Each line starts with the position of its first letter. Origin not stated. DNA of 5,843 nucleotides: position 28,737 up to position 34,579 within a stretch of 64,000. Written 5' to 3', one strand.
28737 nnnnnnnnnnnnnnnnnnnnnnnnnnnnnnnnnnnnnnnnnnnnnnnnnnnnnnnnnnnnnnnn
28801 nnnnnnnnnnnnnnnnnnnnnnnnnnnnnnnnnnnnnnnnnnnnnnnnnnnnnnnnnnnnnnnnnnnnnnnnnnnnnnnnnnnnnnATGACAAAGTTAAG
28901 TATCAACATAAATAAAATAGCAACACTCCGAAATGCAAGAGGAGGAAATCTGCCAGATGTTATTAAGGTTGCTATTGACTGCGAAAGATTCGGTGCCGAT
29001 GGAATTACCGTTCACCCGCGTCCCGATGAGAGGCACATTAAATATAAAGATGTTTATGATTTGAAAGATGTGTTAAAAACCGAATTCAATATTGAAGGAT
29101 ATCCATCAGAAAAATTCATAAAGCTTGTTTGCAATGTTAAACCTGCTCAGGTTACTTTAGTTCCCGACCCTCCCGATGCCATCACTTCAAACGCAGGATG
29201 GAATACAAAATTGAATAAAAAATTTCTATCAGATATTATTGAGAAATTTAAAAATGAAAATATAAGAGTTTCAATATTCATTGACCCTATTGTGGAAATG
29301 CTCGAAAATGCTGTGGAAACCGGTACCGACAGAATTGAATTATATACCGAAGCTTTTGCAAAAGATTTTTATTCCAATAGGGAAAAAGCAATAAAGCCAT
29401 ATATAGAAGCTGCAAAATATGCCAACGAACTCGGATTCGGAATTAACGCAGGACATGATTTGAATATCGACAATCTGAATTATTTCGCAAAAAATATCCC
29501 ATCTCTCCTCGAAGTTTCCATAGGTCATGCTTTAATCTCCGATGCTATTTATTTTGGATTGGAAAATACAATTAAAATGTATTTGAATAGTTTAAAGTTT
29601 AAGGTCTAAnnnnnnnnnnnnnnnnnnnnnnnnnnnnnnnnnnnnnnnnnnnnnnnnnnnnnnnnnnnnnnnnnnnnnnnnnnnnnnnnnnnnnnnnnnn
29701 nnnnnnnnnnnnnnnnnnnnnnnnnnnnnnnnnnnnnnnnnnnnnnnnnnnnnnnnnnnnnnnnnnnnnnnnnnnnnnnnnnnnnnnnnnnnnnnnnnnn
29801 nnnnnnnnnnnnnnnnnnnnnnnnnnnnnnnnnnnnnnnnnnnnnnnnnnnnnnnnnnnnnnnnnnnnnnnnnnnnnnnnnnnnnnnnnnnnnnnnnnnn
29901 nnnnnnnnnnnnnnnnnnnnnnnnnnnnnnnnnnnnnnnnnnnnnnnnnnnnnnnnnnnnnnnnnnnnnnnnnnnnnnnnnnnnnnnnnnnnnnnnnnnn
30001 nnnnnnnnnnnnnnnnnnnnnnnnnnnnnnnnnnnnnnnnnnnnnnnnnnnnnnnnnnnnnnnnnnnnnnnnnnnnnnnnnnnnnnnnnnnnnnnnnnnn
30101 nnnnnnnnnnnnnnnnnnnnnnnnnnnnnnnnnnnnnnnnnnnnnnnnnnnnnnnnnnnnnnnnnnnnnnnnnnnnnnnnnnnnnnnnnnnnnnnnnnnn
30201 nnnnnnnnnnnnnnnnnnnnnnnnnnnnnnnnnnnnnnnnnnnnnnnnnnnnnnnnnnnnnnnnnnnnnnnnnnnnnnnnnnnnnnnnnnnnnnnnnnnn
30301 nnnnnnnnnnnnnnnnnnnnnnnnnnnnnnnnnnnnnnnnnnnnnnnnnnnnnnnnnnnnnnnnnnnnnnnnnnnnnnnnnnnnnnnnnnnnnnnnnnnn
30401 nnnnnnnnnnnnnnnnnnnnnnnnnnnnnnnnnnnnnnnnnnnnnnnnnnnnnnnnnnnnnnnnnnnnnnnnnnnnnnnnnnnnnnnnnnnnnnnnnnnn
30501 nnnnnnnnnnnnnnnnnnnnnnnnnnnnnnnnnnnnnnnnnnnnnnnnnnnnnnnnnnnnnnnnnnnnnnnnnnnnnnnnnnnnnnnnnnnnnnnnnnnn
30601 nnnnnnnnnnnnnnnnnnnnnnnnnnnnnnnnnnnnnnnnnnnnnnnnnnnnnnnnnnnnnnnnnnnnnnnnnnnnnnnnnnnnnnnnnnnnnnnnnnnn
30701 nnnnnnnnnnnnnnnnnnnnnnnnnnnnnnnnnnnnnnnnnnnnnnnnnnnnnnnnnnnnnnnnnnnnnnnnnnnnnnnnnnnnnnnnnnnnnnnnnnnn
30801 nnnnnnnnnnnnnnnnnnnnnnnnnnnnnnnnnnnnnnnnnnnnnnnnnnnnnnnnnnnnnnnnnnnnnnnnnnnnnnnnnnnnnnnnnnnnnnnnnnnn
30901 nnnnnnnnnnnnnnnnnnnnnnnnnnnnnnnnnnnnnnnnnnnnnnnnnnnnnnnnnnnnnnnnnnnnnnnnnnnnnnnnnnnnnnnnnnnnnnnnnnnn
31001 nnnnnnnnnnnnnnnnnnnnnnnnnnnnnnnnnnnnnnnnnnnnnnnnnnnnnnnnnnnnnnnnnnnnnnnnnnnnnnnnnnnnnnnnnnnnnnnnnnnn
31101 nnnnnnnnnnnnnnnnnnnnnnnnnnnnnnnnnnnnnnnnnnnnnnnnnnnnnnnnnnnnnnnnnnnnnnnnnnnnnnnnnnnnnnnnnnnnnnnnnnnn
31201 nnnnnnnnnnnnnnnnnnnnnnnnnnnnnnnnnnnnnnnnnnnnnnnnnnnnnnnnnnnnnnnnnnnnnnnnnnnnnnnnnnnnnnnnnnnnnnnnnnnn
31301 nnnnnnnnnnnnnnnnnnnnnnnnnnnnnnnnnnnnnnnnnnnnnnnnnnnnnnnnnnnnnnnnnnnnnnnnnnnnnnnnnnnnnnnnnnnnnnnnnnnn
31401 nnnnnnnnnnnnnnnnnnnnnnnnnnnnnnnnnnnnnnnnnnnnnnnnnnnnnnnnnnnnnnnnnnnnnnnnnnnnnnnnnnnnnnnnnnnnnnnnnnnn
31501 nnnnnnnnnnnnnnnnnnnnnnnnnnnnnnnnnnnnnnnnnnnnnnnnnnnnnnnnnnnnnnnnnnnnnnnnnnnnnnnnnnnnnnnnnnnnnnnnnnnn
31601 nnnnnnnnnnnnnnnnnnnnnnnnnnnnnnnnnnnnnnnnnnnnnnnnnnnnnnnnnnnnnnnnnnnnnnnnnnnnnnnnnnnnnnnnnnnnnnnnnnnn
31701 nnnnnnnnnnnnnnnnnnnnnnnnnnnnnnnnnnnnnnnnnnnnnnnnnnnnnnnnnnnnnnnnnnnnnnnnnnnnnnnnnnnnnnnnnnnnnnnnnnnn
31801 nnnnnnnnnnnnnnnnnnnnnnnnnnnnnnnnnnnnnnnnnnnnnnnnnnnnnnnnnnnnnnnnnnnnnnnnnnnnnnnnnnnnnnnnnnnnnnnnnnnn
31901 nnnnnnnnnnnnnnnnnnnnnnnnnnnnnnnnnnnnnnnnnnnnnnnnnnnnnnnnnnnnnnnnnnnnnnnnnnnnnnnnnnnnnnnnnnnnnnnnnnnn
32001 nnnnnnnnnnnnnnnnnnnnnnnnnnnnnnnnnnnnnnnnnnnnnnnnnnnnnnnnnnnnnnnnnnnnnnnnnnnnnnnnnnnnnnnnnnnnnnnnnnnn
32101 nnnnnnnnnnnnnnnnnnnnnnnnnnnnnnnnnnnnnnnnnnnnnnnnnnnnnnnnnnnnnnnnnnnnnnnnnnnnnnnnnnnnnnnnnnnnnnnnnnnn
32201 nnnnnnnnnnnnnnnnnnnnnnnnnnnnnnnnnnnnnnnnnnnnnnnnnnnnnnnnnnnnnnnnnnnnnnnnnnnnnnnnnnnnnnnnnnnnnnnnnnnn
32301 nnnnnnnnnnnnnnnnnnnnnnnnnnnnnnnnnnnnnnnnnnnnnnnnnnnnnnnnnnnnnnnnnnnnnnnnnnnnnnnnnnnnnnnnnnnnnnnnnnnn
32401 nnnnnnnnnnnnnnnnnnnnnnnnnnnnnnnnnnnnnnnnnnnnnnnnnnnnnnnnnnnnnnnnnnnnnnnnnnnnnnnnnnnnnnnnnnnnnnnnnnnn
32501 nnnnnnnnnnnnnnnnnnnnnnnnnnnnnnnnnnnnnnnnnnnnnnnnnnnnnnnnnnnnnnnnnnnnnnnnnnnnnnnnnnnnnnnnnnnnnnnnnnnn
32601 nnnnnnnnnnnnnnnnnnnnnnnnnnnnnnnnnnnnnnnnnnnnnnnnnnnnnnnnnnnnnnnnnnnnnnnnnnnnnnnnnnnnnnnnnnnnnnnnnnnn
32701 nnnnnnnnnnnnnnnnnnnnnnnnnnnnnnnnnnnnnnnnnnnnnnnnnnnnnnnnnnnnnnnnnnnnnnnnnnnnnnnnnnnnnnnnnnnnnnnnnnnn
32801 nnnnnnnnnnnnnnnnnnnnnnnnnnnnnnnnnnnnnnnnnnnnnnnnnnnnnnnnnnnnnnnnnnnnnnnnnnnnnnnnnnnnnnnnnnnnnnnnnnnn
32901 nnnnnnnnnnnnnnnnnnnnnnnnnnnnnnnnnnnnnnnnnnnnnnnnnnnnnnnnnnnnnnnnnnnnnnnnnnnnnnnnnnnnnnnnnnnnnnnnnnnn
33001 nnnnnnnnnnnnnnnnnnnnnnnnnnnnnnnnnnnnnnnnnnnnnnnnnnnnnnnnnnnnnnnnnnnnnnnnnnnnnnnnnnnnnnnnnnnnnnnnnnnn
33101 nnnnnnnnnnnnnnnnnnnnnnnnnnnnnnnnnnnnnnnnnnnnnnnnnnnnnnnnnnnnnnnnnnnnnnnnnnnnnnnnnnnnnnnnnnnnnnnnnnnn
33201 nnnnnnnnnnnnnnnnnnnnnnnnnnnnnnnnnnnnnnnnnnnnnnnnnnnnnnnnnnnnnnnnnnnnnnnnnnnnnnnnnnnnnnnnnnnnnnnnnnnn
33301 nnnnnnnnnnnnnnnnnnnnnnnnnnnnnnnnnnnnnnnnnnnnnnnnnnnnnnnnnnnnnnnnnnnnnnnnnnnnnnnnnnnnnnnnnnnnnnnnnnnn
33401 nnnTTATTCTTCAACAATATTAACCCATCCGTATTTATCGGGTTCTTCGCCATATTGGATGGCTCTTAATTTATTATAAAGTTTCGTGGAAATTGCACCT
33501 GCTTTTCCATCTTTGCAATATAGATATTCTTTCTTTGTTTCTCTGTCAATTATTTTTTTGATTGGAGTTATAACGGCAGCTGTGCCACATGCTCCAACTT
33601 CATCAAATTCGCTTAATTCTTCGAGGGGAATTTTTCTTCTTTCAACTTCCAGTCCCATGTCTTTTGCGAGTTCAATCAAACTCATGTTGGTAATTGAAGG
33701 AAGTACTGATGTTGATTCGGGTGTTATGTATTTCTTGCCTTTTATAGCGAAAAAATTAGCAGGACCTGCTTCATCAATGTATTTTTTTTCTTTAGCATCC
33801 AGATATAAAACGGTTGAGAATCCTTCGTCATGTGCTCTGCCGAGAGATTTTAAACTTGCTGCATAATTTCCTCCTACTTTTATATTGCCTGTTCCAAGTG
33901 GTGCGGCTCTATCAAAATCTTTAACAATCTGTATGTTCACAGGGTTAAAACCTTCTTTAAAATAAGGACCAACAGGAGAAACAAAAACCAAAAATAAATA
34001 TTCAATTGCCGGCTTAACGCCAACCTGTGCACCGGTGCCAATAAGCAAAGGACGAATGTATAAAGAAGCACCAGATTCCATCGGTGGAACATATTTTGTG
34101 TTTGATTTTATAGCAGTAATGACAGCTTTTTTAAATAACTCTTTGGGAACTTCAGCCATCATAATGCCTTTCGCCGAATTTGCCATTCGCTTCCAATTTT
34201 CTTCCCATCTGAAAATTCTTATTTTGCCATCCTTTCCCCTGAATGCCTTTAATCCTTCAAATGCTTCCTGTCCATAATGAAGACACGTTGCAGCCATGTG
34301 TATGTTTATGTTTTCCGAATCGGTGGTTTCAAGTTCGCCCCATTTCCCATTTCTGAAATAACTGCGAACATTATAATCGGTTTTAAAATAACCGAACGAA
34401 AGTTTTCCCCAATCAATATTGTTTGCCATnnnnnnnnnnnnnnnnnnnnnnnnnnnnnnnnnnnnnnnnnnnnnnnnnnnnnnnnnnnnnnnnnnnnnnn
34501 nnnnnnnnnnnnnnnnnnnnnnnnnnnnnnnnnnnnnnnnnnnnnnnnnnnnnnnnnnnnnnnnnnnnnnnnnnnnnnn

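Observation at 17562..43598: A 32-nt (TTTAAAG)4-type element in 6-7 copies, oriented consistently relative to gene ends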

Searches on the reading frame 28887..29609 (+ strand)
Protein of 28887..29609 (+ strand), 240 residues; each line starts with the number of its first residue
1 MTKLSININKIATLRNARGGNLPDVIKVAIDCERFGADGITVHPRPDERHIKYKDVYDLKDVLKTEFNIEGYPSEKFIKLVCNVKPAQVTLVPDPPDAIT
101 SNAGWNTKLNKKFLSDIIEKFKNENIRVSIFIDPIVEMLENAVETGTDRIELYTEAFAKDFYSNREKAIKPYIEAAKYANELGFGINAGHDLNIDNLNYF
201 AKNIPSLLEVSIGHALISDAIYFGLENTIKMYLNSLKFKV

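Call 26: search_protein_families(library=pfam, proteins=[window:28887-29609:+])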
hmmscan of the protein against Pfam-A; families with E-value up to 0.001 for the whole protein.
window:28887-29609:+ (240 aa): 1 family
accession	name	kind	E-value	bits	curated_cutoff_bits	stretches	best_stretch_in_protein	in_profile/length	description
PF03740.19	PdxJ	-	1.3e-92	309.6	24.5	1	3-234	1-232/234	Pyridoxal phosphate biosynthesis protein PdxJ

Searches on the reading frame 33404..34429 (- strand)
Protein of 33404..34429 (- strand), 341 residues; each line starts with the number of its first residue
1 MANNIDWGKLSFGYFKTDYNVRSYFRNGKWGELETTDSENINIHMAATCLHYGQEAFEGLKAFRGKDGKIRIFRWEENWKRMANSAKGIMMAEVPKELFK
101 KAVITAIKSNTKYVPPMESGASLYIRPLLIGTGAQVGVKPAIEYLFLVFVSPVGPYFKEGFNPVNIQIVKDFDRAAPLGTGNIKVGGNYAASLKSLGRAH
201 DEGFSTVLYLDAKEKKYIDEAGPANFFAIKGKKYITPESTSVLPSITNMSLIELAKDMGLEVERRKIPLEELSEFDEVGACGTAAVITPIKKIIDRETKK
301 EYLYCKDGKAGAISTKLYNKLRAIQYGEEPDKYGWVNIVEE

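Call 26: search_protein_families(library=pfam, proteins=[window:33404-34429:-])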
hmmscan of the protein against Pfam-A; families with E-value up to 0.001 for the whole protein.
window:33404-34429:- (341 aa): 1 family
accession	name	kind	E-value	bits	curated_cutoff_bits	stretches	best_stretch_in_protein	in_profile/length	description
PF01063.24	Aminotran_4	-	7.6e-36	124.5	28.5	1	56-293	2-223/223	Amino-transferase class IV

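Call 27: find_related_loci(query=window:33404-34429:-, collection=metagenome_contigs, flank=10000)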
Query window:33404-34429:- (341 aa) in metagenome_contigs; peptide patterns used: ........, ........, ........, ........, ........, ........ (x = any residue, [..] = any of these).
600 stretches matched a pattern (row limit reached: there are more); 577 encode a relative of the query (tblastn E <= 1e-3); the best 80 are kept; 80 distinct loci.
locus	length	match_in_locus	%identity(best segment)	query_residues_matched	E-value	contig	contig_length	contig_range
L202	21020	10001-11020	76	1-340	5e-177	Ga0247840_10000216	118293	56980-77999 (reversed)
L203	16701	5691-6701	74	4-340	9e-175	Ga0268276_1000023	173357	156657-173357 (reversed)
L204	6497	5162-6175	74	4-341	1e-175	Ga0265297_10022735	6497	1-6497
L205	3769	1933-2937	73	1-335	0e+0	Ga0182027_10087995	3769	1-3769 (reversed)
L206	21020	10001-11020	73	1-340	1e-173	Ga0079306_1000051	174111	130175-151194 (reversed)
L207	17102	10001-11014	73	3-340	1e-172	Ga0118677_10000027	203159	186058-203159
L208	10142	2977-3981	75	6-340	3e-172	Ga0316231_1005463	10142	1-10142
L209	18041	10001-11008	72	5-340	9e-172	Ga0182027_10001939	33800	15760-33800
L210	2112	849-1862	72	3-340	0e+0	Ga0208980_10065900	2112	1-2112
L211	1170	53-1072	73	1-340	0e+0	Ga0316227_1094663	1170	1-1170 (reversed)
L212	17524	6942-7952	72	4-340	6e-171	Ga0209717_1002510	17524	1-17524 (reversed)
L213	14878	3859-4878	70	1-340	3e-170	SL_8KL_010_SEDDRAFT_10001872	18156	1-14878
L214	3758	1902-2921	69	1-340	9e-177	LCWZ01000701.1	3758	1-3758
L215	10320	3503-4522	71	1-340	3e-169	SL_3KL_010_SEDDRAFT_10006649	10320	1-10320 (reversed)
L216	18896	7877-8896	69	1-340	7e-169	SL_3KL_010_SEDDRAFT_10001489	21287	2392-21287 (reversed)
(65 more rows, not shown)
